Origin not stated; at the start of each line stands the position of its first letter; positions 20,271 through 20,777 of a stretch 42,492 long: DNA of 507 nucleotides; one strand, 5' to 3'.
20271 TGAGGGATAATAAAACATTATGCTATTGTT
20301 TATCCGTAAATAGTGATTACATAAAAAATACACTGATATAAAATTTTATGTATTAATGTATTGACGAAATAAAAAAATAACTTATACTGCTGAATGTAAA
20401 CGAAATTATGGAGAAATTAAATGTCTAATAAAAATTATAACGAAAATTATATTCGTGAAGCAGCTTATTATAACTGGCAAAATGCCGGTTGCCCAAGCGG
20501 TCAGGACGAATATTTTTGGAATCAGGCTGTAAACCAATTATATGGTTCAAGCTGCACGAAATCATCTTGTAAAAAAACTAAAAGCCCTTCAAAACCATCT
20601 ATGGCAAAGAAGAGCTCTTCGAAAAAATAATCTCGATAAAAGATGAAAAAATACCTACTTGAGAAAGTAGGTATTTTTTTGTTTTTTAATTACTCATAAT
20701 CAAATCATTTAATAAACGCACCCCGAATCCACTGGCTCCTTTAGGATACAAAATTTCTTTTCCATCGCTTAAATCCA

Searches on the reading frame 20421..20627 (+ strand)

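Call 3: search_protein_families(library=pfam, proteins=[window:20421-20627:+], max_evalue=1)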
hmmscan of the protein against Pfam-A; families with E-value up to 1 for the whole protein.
window:20421-20627:+ (69 aa): 1 family
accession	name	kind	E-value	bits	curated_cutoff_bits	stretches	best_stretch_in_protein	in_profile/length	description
PF11154.13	DUF2934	-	7.2e-11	42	22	1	8-39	3-34/37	Protein of unknown function (DUF2934)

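Call 4: search_protein_families(library=ncbifam, proteins=[window:20421-20627:+], max_evalue=1)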
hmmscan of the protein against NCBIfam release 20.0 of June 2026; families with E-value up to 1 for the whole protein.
window:20421-20627:+ (69 aa): 1 family
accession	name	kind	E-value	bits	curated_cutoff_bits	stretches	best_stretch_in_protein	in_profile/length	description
NF002005.0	PRK00802.1-5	equivalog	0.044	13.5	229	1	21-57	181-217/230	DNA-3-methyladenine glycosylase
